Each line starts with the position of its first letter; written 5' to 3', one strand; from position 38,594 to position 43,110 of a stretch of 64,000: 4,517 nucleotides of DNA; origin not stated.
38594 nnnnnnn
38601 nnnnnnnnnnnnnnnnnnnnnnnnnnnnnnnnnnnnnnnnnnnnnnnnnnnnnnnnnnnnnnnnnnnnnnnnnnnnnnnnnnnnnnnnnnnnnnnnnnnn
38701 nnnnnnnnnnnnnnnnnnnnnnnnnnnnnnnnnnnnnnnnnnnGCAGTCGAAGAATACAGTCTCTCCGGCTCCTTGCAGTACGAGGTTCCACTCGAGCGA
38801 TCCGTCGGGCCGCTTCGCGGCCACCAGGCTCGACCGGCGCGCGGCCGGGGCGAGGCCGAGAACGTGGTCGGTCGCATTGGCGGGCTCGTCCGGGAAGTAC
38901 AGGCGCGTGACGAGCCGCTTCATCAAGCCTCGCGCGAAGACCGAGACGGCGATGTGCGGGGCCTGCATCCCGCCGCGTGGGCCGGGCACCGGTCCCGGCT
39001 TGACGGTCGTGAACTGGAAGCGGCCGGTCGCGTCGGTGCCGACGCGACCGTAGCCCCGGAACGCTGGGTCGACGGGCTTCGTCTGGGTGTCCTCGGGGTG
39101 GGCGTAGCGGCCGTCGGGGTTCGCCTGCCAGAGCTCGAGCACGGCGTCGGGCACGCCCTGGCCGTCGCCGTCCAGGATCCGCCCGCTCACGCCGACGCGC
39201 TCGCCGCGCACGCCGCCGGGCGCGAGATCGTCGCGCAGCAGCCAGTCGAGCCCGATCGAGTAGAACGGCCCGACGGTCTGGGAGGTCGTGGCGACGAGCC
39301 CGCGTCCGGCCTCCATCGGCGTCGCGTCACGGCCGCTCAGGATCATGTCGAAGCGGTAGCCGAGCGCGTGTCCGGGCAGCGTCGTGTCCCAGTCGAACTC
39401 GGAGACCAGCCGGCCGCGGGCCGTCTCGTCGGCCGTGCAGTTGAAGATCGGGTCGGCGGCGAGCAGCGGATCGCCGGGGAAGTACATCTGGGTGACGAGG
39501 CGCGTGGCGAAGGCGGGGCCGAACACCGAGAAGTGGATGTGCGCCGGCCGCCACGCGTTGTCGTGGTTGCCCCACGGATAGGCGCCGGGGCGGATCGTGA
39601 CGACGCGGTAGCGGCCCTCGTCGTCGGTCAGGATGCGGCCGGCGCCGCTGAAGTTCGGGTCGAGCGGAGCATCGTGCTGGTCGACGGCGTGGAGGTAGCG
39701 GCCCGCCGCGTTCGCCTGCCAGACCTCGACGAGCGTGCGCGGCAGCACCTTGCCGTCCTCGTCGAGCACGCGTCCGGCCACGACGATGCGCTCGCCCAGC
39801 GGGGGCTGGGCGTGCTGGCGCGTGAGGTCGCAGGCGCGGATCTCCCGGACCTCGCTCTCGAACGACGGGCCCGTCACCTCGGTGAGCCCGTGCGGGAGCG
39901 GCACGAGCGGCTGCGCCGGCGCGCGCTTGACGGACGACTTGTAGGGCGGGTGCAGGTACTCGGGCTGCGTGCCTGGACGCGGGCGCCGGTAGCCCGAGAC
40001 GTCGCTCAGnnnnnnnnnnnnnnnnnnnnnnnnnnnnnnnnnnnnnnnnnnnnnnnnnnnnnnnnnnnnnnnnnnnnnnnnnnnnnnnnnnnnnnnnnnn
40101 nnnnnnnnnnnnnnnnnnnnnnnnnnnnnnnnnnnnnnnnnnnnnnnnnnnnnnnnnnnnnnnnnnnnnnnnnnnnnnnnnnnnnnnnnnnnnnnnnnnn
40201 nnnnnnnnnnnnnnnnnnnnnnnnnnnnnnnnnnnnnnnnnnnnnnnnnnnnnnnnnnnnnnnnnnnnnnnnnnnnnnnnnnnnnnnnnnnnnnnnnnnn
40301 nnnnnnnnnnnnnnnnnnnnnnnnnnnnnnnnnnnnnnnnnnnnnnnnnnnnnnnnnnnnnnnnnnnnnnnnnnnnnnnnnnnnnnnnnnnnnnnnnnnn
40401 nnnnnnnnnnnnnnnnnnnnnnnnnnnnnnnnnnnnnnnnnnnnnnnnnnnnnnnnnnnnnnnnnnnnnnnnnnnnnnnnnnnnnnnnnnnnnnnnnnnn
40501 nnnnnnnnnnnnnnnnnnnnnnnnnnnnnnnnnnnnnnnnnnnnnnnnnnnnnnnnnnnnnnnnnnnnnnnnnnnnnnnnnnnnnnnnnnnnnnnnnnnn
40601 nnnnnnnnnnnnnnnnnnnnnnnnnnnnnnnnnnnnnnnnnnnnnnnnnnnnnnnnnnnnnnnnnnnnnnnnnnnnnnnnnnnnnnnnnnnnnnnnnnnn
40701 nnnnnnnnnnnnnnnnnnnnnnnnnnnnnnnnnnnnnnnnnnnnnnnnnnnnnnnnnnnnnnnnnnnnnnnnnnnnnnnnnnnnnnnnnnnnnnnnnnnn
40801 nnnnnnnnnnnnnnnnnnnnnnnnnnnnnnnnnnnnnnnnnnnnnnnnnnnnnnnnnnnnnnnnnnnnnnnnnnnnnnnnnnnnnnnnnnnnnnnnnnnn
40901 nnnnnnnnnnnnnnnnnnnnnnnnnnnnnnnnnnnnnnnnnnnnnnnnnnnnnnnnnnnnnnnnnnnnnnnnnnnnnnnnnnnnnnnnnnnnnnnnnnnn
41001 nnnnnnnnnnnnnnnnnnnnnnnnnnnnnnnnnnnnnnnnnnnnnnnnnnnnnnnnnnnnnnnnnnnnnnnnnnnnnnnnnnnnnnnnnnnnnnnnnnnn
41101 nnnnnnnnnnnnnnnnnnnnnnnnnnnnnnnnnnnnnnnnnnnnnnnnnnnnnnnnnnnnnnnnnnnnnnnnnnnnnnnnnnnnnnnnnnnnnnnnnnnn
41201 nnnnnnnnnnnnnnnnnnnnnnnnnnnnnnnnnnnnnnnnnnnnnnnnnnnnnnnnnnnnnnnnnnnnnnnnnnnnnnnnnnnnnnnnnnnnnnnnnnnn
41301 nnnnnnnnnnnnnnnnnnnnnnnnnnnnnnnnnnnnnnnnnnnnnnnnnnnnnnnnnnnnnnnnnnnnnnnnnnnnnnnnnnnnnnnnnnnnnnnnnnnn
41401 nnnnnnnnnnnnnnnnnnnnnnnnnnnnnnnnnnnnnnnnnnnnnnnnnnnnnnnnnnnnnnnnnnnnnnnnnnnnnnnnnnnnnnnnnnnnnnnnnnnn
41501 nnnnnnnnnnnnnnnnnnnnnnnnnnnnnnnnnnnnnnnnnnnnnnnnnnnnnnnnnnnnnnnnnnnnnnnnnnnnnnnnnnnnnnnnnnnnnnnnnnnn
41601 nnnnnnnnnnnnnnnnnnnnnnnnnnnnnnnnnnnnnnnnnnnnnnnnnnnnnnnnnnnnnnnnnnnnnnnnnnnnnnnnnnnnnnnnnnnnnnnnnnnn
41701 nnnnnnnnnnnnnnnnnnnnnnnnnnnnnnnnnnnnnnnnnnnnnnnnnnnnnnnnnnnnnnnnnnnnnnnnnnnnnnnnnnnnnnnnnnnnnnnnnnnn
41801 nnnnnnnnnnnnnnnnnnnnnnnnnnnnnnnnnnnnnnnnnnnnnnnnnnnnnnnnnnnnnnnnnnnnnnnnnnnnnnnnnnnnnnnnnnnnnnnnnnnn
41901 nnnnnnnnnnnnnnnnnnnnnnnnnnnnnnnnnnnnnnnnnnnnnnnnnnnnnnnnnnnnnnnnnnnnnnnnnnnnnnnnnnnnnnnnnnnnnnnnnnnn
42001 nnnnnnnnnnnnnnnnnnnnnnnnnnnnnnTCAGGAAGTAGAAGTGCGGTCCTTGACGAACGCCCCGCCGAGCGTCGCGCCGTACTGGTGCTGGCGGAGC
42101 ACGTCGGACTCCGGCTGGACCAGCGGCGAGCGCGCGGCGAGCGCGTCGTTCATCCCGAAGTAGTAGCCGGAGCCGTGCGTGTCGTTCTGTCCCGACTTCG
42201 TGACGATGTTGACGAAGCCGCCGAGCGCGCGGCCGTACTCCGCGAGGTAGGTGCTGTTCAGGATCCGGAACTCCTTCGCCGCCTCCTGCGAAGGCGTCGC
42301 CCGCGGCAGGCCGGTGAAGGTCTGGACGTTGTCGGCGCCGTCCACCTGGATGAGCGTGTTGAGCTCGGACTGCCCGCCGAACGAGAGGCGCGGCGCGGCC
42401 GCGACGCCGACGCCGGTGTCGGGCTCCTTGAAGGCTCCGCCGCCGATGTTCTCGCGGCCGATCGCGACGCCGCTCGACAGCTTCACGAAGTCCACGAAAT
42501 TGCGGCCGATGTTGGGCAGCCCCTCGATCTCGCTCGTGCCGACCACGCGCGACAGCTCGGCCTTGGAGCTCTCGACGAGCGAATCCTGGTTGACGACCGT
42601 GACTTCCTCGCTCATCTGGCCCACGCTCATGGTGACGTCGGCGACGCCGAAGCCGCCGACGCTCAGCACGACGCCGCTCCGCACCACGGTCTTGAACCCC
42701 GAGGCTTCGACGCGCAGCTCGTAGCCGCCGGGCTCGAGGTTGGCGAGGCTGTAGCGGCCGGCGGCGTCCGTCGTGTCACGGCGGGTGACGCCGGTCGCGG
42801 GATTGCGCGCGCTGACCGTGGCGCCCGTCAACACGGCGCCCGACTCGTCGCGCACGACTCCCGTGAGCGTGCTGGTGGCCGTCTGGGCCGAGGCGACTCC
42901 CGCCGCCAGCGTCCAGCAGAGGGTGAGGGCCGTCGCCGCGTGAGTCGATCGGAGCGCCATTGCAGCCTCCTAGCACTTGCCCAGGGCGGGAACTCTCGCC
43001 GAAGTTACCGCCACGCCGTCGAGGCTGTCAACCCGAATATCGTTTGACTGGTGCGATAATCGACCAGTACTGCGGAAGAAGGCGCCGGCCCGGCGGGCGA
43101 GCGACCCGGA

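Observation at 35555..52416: Contiguous island for hydroxycinnamate/4-hydroxybenzoate catabolism through protocatechuate and beta-ketoadipate, with transport and regulation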

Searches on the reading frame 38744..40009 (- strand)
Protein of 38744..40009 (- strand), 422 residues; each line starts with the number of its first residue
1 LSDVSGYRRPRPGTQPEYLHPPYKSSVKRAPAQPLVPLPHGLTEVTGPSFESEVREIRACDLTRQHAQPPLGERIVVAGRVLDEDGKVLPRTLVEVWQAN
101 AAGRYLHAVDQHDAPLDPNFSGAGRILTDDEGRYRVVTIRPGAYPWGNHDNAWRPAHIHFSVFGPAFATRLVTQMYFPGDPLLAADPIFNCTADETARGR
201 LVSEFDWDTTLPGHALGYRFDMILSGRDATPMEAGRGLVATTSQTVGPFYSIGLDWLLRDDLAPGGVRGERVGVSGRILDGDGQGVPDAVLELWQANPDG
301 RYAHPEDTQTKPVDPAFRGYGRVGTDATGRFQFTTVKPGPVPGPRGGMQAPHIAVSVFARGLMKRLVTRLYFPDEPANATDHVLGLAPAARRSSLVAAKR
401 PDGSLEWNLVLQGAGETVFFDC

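Call 63: find_homologous_proteins(query=window:38744-40009:-, max_evalue=1e-20)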
Query window:38744-40009:- (422 aa): 8000 proteins with E <= 1e-20 among 8000 candidates; the best 120 are listed.
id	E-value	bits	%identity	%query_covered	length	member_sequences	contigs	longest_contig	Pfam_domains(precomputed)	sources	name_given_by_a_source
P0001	5.0e-280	947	97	100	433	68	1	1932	PF00775.28,PF13620.13,PF12391.14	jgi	jgi:protocatechuate 3,4-dioxygenase, beta subunit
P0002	2.6e-253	859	87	100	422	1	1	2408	PF00775.28,PF13620.13,PF12391.14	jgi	jgi:protocatechuate 3,4-dioxygenase beta subunit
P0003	6.1e-248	841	87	100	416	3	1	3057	PF00775.28,PF13620.13,PF12391.14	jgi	-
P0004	5.3e-229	779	80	99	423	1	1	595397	PF00775.28,PF13620.13,PF12391.14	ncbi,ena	-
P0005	4.6e-226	769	78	99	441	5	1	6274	PF00775.28,PF13620.13,PF12391.14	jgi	jgi:protocatechuate 3,4-dioxygenase beta subunit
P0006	7.1e-226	768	77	99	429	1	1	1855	PF00775.28,PF13620.13,PF12391.14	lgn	-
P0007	7.5e-226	768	79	100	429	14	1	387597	PF00775.28,PF13620.13,PF12391.14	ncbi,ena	-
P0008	1.8e-225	767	79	99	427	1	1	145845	PF00775.28,PF13620.13,PF12391.14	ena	-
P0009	7.5e-224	762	78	100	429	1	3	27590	PF00775.28,PF13620.13,PF12391.14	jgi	jgi:protocatechuate 3,4-dioxygenase beta subunit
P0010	1.1e-222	758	77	99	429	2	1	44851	PF00775.28,PF13620.13,PF12391.14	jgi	jgi:protocatechuate 3,4-dioxygenase, beta subunit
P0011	6.4e-222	755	76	100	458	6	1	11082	PF00775.28,PF13620.13,PF12391.14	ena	-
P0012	1.6e-221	754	77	100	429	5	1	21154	PF00775.28,PF13620.13,PF12391.14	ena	-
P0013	1.8e-217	741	76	99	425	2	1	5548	PF00775.28,PF13620.13,PF12391.14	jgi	jgi:protocatechuate 3,4-dioxygenase beta subunit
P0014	3.8e-212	723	74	99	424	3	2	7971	PF00775.28,PF13620.13,PF12391.14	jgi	jgi:protocatechuate 3,4-dioxygenase, beta subunit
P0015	4.8e-212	723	73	99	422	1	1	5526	PF00775.28,PF13620.13,PF12391.14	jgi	jgi:protocatechuate 3,4-dioxygenase beta subunit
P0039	1.4e-187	642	70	100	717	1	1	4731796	PF25183.2,PF00775.28,PF13620.13,PF12391.14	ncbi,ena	-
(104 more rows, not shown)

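Call 64: find_encoding_contigs(protein=P0004, flank=10000, max_places=3)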
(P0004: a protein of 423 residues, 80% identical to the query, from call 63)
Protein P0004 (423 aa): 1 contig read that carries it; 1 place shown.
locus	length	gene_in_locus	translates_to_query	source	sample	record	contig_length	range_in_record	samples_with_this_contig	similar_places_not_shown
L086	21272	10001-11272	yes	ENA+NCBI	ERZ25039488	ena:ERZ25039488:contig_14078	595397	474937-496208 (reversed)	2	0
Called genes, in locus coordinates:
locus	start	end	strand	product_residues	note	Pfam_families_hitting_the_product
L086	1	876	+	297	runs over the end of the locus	PF04909:Amidohydro_2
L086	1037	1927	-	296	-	PF00126:HTH_1, PF03466:LysR_substrate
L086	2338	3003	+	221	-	PF00248:Aldo_ket_red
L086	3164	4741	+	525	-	PF00135:COesterase, PF20434:BD-FAE, PF07859:Abhydrolase_3 (weak)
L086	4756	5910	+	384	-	PF00248:Aldo_ket_red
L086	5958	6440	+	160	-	PF13474:SnoaL_3, PF14534:DUF4440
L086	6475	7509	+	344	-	PF07859:Abhydrolase_3 (faint), PF00326:Peptidase_S9 (weak)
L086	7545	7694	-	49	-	-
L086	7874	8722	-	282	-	PF01494:FAD_binding_3, PF13450:NAD_binding_8 (faint)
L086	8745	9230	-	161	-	-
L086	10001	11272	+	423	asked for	PF12391:PCDO_beta_N, PF00775:Dioxygenase_C, PF13620:CarboxypepD_reg (faint), PF00775:Dioxygenase_C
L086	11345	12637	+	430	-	PF00206:Lyase_1, PF10397:ADSL_C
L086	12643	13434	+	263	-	PF12697:Abhydrolase_6, PF00561:Abhydrolase_1, PF12146:Hydrolase_4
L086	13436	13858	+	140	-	PF02627:CMD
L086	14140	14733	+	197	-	PF04264:YceI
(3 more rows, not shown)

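Call 70: find_encoding_contigs(protein=P0001, flank=3000, max_places=4)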
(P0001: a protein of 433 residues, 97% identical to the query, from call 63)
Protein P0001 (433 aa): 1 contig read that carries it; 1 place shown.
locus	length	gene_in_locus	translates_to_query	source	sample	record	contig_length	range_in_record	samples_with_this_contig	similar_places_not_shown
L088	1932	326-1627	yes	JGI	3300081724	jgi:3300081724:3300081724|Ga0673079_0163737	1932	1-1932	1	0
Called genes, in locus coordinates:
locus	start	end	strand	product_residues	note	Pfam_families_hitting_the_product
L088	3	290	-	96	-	?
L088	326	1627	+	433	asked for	PF12391:PCDO_beta_N, PF00775:Dioxygenase_C, PF13620:CarboxypepD_reg (faint), PF00775:Dioxygenase_C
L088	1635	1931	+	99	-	?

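Call 79: find_encoding_contigs(protein=P0039, flank=10000, max_places=2)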
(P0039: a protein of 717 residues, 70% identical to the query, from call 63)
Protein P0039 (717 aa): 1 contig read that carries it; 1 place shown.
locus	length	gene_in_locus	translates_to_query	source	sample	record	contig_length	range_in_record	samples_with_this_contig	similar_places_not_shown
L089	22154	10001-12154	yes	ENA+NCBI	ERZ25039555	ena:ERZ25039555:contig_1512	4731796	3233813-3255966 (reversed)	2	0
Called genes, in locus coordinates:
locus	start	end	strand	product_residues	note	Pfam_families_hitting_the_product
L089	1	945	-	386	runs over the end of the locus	PF04116:FA_hydroxylase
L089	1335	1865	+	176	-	-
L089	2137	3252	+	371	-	PF00072:Response_reg, PF00512:HisKA, PF02518:HATPase_c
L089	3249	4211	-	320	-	PF02653:BPD_transp_2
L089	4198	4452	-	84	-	PF02653:BPD_transp_2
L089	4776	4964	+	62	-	-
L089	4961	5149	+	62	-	-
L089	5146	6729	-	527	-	PF00005:ABC_tran, PF13304:AAA_21 (faint), PF00005:ABC_tran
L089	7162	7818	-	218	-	-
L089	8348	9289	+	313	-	PF25183:OMP_b-brl_4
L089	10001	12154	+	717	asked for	PF25183:OMP_b-brl_4, PF12391:PCDO_beta_N, PF00775:Dioxygenase_C, PF13620:CarboxypepD_reg (faint), PF00775:Dioxygenase_C (weak)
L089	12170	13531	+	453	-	PF00206:Lyase_1, PF10397:ADSL_C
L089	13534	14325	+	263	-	PF00561:Abhydrolase_1, PF03096:Ndr, PF12146:Hydrolase_4, PF12697:Abhydrolase_6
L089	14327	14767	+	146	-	PF02627:CMD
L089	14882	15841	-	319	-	PF20434:BD-FAE, PF07859:Abhydrolase_3, PF00326:Peptidase_S9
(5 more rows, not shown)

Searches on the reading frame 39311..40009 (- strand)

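Call 62: search_protein_families(library=ncbifam, proteins=[window:39311-40009:-], max_evalue=1e-10)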
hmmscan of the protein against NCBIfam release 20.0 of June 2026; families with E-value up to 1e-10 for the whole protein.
seq(233 aa): 5 families
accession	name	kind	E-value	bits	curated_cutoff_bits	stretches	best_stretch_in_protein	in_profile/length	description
TIGR02422.1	protocat_beta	equivalog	1.8e-97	325.4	296.4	1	16-233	2-219/220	protocatechuate 3,4-dioxygenase subunit beta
TIGR02423.1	protocat_alph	equivalog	1.2e-27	97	126.25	1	71-230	36-188/193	protocatechuate 3,4-dioxygenase subunit alpha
TIGR02439.1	catechol_proteo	equivalog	3e-17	62.5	392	1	69-191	123-250/285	catechol 1,2-dioxygenase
TIGR02465.1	chlorocat_1_2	equivalog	1.8e-16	60.1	359.25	1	45-187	72-216/246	chlorocatechol 1,2-dioxygenase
TIGR02438.1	catachol_actin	equivalog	3.6e-15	55.9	404.4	1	72-186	130-249/281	catechol 1,2-dioxygenase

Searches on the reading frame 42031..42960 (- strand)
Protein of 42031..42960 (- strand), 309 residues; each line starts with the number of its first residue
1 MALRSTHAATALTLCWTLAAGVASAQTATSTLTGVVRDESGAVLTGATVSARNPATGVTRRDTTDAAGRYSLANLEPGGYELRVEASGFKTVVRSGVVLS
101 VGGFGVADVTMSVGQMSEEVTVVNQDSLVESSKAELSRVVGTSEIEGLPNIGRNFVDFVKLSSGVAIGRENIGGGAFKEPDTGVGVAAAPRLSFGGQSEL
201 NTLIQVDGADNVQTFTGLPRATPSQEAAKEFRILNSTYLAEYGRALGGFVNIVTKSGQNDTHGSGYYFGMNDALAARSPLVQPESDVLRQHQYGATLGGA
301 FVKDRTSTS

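Call 6: search_protein_families(library=pfam, proteins=[window:42031-42960:-], max_evalue=0.001)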
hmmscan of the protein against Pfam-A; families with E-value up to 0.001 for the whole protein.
window:42031-42960:- (309 aa): 4 families
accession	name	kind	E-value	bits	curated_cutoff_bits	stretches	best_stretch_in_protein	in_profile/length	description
PF13620.12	CarboxypepD_reg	-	2.1e-21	76.5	32.3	1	31-111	1-81/82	Carboxypeptidase regulatory-like domain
PF25183.1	OMP_b-brl_4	-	7.8e-12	44.8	30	1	253-306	1-56/838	Outer membrane beta barrel domain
PF13715.12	CarbopepD_reg_2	-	1.4e-08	35.1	32.2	1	33-94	2-60/88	CarboxypepD_reg-like domain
PF17210.9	SdrD_B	-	5.5e-05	23.8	29.7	1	38-86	18-66/112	SdrD B-like domain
